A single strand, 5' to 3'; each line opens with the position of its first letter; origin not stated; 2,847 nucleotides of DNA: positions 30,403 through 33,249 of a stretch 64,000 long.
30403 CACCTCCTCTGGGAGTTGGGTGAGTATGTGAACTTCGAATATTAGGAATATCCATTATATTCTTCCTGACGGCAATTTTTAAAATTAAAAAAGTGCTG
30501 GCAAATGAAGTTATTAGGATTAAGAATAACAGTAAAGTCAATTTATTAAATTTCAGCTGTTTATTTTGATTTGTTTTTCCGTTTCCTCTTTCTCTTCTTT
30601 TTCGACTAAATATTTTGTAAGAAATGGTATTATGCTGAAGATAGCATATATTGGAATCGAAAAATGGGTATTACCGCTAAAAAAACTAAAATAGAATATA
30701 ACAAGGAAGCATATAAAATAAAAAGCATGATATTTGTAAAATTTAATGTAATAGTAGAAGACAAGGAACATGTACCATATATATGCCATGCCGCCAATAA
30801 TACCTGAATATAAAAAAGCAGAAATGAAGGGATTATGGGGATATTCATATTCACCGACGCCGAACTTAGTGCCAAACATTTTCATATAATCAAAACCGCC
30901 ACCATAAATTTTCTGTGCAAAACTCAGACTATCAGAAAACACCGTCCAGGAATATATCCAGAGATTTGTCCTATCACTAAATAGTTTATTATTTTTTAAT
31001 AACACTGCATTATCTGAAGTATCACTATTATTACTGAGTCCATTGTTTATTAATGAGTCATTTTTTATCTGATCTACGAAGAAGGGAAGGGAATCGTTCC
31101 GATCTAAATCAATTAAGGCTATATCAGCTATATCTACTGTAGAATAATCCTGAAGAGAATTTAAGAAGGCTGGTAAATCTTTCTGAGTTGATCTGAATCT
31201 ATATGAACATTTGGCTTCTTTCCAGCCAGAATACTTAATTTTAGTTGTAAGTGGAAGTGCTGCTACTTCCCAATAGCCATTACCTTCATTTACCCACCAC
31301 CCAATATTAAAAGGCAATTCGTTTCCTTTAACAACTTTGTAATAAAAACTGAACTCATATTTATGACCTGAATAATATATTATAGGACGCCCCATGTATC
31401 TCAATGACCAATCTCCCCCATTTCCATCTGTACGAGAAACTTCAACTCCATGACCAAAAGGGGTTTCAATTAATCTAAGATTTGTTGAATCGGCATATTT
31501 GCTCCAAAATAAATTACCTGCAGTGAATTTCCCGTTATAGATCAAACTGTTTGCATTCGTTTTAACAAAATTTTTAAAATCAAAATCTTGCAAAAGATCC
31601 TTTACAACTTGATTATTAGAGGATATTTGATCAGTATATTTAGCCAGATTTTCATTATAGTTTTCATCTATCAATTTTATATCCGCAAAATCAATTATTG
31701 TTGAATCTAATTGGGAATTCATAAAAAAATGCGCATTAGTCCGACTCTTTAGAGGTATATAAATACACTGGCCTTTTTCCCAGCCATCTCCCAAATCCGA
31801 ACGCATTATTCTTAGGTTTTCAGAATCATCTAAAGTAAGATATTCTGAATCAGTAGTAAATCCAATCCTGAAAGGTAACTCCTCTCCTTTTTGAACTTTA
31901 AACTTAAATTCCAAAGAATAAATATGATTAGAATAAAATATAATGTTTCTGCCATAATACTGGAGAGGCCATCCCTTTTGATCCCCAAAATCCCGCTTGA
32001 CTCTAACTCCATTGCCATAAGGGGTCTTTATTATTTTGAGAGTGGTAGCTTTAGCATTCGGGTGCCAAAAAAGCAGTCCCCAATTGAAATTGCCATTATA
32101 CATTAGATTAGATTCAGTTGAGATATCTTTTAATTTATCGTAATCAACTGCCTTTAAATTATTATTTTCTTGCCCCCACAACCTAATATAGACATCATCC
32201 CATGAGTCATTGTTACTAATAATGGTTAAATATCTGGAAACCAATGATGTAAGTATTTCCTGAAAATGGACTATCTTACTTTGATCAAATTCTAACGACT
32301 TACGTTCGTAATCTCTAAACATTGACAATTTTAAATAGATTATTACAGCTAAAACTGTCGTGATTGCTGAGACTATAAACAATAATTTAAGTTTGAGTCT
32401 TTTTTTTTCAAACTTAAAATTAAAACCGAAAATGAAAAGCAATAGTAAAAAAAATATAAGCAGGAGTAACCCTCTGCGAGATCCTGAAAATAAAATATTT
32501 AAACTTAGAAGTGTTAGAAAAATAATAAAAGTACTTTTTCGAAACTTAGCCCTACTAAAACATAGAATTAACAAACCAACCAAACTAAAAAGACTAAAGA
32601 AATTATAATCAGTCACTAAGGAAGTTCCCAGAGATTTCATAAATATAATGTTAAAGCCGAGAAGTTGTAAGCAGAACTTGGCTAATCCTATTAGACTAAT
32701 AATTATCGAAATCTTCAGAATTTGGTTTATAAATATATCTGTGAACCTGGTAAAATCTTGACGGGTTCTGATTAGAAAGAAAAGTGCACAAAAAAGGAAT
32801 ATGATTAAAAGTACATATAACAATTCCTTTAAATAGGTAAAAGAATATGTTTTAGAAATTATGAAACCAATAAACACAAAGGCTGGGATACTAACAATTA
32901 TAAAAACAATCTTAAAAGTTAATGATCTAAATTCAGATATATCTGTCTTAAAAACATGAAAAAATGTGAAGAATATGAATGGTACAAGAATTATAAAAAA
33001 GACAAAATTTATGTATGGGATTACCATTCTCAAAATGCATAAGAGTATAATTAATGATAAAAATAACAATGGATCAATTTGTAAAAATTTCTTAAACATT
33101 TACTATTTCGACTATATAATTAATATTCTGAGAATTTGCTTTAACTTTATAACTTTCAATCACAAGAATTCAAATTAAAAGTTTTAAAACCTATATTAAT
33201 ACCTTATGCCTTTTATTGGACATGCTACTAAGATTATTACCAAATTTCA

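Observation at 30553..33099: A Wzy_C/O-antigen-ligase-like protein carries a tandem duplicated soluble module in its periplasmic loop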

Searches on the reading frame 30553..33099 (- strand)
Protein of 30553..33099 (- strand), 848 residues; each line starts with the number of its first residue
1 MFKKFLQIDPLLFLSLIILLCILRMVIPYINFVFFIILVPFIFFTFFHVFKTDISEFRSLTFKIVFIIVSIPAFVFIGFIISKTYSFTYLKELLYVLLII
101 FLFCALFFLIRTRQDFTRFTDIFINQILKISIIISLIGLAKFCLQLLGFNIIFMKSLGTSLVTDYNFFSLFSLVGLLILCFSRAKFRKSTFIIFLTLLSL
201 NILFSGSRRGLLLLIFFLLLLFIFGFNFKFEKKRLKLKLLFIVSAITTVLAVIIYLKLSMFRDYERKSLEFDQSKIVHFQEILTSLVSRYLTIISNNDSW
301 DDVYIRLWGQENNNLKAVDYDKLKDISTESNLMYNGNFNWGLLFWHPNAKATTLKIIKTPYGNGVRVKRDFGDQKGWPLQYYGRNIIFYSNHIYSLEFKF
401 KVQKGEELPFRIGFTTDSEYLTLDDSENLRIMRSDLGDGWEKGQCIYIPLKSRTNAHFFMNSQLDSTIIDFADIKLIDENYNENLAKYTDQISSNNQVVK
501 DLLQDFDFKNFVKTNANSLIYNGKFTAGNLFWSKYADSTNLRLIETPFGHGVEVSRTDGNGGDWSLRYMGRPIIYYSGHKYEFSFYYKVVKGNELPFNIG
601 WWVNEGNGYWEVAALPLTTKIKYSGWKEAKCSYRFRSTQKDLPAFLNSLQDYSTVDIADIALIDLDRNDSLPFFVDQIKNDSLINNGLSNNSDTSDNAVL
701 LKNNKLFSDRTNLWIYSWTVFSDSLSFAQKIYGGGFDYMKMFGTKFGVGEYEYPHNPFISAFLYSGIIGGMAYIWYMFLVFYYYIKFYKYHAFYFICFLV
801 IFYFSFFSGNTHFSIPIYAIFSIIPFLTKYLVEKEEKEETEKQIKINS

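Call 3: search_protein_families(library=pfam, proteins=[window:30553-33099:-], max_evalue=1)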
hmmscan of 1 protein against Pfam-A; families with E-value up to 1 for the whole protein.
window:30553-33099:- (848 aa): 3 families
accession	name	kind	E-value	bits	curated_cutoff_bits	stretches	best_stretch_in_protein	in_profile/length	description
PF02018.23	CBM_4_9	-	1.8e-08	35.3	25.9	2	518-639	2-122/136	Carbohydrate binding domain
PF04932.20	Wzy_C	-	0.0034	17.6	31.7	2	194-260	2-63/149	O-Antigen ligase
PF14143.11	YrhC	-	0.0056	17.2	27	1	66-113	15-62/72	YrhC-like protein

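Call 4: search_protein_families(library=ncbifam, proteins=[window:30553-33099:-], max_evalue=1)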
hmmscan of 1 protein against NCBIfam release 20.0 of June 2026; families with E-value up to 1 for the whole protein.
window:30553-33099:- (848 aa): 0 families

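Call 7: find_homologous_proteins(query=window:30553-33099:-)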
Query window:30553-33099:- (848 aa): 24 proteins with E <= 0.001 among 8000 candidates.
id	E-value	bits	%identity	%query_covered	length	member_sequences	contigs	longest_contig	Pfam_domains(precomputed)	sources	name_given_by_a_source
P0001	0.0e+0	1906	100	100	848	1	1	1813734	PF02018.24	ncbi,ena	-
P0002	1.5e-269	915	52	99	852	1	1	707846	PF02018.24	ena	-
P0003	3.8e-243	828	47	100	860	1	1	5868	PF02018.24,PF04932.21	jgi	jgi:hypothetical protein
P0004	2.5e-241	822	49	100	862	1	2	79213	-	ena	-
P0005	1.1e-231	790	47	99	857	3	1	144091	PF02018.24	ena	-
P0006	3.2e-224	765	46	99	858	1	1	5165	PF02018.24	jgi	-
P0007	5.9e-214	731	43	99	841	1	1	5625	PF02018.24,PF04932.21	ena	-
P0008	2.4e-210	719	43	99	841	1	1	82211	PF02018.24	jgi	jgi:hypothetical protein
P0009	1.6e-206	706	43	96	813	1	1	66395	PF02018.24,PF04932.21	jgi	jgi:hypothetical protein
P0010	1.1e-203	697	39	96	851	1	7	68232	PF02018.24,PF04932.21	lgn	-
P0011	1.2e-199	684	42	96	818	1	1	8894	PF02018.24,PF04932.21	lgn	-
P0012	1.1e-198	680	41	96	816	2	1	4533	PF02018.24,PF04932.21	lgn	-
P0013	1.7e-197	677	40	99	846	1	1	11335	PF02018.24,PF04932.21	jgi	jgi:hypothetical protein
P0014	7.8e-192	658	41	97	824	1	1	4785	PF02018.24,PF04932.21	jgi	jgi:hypothetical protein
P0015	1.2e-188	647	40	99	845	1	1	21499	PF02018.24,PF04932.21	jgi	jgi:hypothetical protein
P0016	1.6e-186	640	49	74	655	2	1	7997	PF02018.24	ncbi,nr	ncbi:MAG: carbohydrate binding domain-containing protein [Bacteroidales bacterium]|nr:carbohydrate b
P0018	8.8e-98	347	66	16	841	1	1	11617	PF04932.21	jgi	-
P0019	2.0e-78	283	48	24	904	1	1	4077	-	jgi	jgi:hypothetical protein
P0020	1.6e-69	253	31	91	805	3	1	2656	PF02018.24,PF04932.21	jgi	-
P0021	4.6e-30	123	39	17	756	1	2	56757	-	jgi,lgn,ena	-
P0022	1.8e-25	107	40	17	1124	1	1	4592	-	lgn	-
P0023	4.7e-25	106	40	8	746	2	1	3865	-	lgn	-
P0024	3.6e-17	80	32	26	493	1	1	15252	-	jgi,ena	-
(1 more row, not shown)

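Call 19: find_related_loci(query=A1, collection=genome_contigs, flank=10000)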
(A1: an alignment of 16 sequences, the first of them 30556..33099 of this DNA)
Query A1 (848 aa) in genome_contigs; peptide patterns used: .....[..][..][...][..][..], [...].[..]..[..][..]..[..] (x = any residue, [..] = any of these).
70 stretches matched a pattern; 10 encode a relative of the query (tblastn E <= 1e-3); 10 distinct loci.
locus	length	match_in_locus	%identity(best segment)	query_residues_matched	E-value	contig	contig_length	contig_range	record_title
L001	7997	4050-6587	48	1-842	0e+0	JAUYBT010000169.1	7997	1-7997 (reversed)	MAG: Bacteroidales bacterium isolate C20_concoct.bin.132 C20_k141_597012, whole genome shotgun sequence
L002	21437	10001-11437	33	160-848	2e-59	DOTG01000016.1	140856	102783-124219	MAG TPA_asm: Marinilabiliales bacterium isolate UBA12394 contig_219, whole genome shotgun sequence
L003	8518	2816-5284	47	14-847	5e-35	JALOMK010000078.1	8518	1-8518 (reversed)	MAG: Bacteroidales bacterium isolate Prado049 scaffold_11711, whole genome shotgun sequence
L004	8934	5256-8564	36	23-836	4e-26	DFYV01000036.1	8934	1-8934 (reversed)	MAG TPA_asm: Bacteroidales bacterium UBA4073 UBA4073_contig_21201, whole genome shotgun sequence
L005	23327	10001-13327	34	23-848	4e-25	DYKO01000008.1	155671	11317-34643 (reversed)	MAG TPA_asm: Rikenella microfusus isolate SulCav_AS07-7_2_41_48 SulCav_AS07_7_41_length_155671_cov_28_503001, whole geno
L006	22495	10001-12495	52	1-839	3e-24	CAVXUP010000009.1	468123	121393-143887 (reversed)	MAG: uncultured Bacteroidales bacterium isolate MFD04716.bin.1.269 genome assembly, contig: contig_76172, whole genome s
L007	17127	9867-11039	42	69-827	2e-22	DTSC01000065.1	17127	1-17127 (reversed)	MAG TPA_asm: Flavobacteriales bacterium isolate UWMA-0041 NODE_1378_length_17127_cov_0.197792, whole genome shotgun sequ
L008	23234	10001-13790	37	16-835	3e-19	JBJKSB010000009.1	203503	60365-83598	MAG: Bacteroidales bacterium isolate Bin_72 S1Ck127_390417_flag_0_multi_9.9996_len_203503, whole genome shotgun sequence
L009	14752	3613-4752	30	91-836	2e-18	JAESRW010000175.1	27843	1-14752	MAG: Flavobacteriales bacterium isolate NORP269 Contig_source1383C_3480, whole genome shotgun sequence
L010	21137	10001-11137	27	61-848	7e-10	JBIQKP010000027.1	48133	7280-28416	MAG: Lysobacterales bacterium isolate mag.74f NODE_998_length_48133, whole genome shotgun sequence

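Call 20: search_solved_structures(query=A1, max_evalue=1, show_alignments=3)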
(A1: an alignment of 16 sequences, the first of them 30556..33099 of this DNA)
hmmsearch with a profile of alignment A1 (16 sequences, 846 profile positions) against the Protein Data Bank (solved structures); distinct sequences matched with E-value up to 1: 5.
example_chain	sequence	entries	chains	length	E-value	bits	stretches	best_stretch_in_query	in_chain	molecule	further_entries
3p6b_A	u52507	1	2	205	0.00038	21.8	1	329-415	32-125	Cellulose 1,4-beta-cellobiosidase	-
3k4z_A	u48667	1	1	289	0.15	13.2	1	331-415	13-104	Glycoside hydrolase family 9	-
9qxq_A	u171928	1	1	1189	0.28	12.4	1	447-541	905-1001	Crystaline entomocidal protoxin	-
9h99_A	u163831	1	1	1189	0.28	12.4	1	447-541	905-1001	Crystaline entomocidal protoxin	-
8w7n_A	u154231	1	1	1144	0.63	11.2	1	450-541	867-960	Pesticidal crystal protein Cry1Aa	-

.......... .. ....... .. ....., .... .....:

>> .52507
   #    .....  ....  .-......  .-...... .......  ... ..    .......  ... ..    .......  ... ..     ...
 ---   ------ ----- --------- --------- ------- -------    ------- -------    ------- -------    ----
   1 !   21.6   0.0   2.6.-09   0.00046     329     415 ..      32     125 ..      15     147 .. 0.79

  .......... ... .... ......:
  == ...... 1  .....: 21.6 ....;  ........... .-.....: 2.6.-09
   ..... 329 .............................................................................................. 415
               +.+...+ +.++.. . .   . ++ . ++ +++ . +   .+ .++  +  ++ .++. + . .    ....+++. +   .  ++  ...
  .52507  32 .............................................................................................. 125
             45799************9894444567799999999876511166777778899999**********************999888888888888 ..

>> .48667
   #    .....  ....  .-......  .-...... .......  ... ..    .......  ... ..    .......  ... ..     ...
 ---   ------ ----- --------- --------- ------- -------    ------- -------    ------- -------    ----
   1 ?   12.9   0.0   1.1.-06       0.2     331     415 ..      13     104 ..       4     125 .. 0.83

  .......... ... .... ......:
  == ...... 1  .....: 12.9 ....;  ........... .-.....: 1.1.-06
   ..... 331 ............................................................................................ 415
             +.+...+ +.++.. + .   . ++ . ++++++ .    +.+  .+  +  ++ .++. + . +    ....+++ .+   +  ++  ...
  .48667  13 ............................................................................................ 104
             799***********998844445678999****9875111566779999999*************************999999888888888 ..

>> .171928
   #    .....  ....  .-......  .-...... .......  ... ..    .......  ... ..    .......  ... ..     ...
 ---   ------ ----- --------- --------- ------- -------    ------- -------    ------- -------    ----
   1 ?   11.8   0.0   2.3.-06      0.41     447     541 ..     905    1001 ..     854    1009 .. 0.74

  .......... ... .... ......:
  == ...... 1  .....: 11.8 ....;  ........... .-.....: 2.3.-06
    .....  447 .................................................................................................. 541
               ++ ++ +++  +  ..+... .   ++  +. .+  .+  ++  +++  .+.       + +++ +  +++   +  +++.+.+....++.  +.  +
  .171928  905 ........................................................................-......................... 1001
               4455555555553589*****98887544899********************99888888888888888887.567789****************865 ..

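Call 25: predict_structure(alignment_id=A1)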
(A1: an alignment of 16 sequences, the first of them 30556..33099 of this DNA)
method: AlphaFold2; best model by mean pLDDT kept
length: 848 residues; sequences in the alignment: 16
mean_pLDDT: 72.2   pTM: 0.52
mean pLDDT of the five models: 72.2, 69.4, 68.6, 67.8, 67.8
residues with pLDDT >= 90: 58; 70-90: 497; 50-70: 189; < 50: 104
segments of 3 or more residues with pLDDT < 50: 70-72, 74-79, 81-86, 153-163, 263-272, 311-317, 417-424, 509-514, 680-707, 747-751, 811-813, 843-848
pLDDT, mean of each block of 10 residues (from residue 1): 71 87 71 77 75 53 52 48 48 70 83 85 88 83 68 44 60 87 84 88 79 83 69 75 78 71 45 56 72 60 61 47 58 82 76 83 88 75 83 88 85 63 52 85 81 81 86 90 82 76 66 60 74 71 84 80 74 83 92 83 62 76 87 84 80 89 82 67 33 30 42 68 75 66 54 63 78 86 85 85 70 63 86 76 48
secondary structure, 60 per line:
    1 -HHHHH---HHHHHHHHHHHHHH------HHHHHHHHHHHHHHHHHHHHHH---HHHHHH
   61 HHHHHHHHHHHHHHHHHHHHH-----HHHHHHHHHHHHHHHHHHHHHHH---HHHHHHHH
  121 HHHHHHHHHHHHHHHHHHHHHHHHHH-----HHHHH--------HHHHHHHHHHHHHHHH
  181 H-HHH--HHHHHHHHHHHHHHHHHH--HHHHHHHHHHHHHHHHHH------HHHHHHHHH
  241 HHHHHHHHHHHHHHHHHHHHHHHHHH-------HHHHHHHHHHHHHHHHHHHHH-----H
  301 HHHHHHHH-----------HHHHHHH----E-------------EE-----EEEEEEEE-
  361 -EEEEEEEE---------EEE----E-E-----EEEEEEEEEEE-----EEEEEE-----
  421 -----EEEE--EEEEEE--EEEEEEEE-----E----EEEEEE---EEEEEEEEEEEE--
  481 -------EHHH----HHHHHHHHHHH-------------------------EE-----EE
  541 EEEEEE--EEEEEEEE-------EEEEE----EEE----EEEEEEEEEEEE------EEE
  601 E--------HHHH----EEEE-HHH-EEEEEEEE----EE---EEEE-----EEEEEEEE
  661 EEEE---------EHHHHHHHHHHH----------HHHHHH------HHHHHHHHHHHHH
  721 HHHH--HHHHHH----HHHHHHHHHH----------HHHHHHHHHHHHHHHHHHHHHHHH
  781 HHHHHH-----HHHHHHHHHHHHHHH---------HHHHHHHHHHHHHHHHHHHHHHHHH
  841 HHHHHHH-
elements in order (helices of 4 or more, strands of 3 or more residues): H2-6 H10-23 H30-51 H55-81 H87-109 H113-146 H152-156 H165-181 H188-205 H208-225 H232-266 H274-294 H300-308 H320-326 E352-359 E362-369 E379-381 E394-404 E410-415 E426-429 E432-437 E440-447 E458-463 E467-478 H496-506 E539-546 E549-556 E564-568 E573-575 E580-591 E598-601 H610-613 E618-621 E627-634 E644-647 E653-664 H675-685 H696-701 H708-724 H727-732 H737-746 H757-786 H792-806 H816-847

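Call 29: fold_search(model_id=the predicted structure, library=pdb)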
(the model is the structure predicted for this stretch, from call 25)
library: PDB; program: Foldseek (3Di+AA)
matches with E <= 10: 661; with E <= 0.001: 38
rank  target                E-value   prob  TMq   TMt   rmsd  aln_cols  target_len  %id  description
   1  8w7n                  3.8e-08  1.00  0.14  0.12  21.2       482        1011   11  Crystal structure of the in-cell Cry1Aa purified from Bacillus thuringiensis (released 2024-03-06)
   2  4xup_A                4.4e-08  1.00  0.14  0.31  15.2       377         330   12  Structure of the N-terminal CBM22-1-CBM22-2 tandem domain from Paenibacillus barcinonensis Xyn10C (released 2015-06-03)
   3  4w8j                  5.3e-08  1.00  0.14  0.11  21.0       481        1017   11  Structure of the full-length insecticidal protein Cry1Ac reveals intriguing details of toxin packaging into in vivo form (released 2014-09-17)
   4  4xup_F                5.6e-08  1.00  0.13  0.30  21.2       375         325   12  Structure of the N-terminal CBM22-1-CBM22-2 tandem domain from Paenibacillus barcinonensis Xyn10C (released 2015-06-03)
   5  4xup_B                8.5e-08  1.00  0.14  0.32  19.3       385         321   11  Structure of the N-terminal CBM22-1-CBM22-2 tandem domain from Paenibacillus barcinonensis Xyn10C (released 2015-06-03)
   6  4xup_D                1.3e-07  1.00  0.13  0.31  14.4       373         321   12  Structure of the N-terminal CBM22-1-CBM22-2 tandem domain from Paenibacillus barcinonensis Xyn10C (released 2015-06-03)
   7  9qxq                  1.9e-07  1.00  0.13  0.10  22.6       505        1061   12  native structure of full-length pesticidal protein Cry1Ca18 at pH9, from crystals formed in vivo (released 2026-02-11)
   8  9h99                  5.7e-07  1.00  0.13  0.11  21.8       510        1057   10  Native structure of the full-length pesticidal protein Cry1Ca18 at pH7, from crystals formed in vivo (released 2025-11-12)
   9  6qev_B                7.8e-06  1.00  0.16  0.11  15.9       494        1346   12  EngBF DARPin Fusion 4b B6 (released 2019-11-06)
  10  6sh9_B                9.0e-06  1.00  0.15  0.11  15.0       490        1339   11  EngBF DARPin Fusion 4b D12 (released 2019-11-06)
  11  8a1a_A                2.1e-05  1.00  0.16  0.11  15.2       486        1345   12  Structure of a leucinostatin derivative determined by host lattice display : L1F11V1 construct (released 2022-12-07)
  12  3p6b_A                2.3e-05  1.00  0.15  0.56   5.7       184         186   17  The crystal structure of CelK CBM4 from Clostridium thermocellum (released 2011-08-24)
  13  4gwm_A                2.3e-05  1.00  0.13  0.19  16.9       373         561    8  Crystal structure of human promeprin beta (released 2012-09-19)
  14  8a19_A                2.6e-05  1.00  0.16  0.12  14.8       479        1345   12  Structure of a leucinostatin derivative determined by host lattice display : L1E4V1 construct (released 2022-12-07)
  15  7auw_A                4.8e-05  1.00  0.15  0.23  17.7       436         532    8  Inhibitory complex of human meprin beta with mouse fetuin-B. (released 2021-04-14)
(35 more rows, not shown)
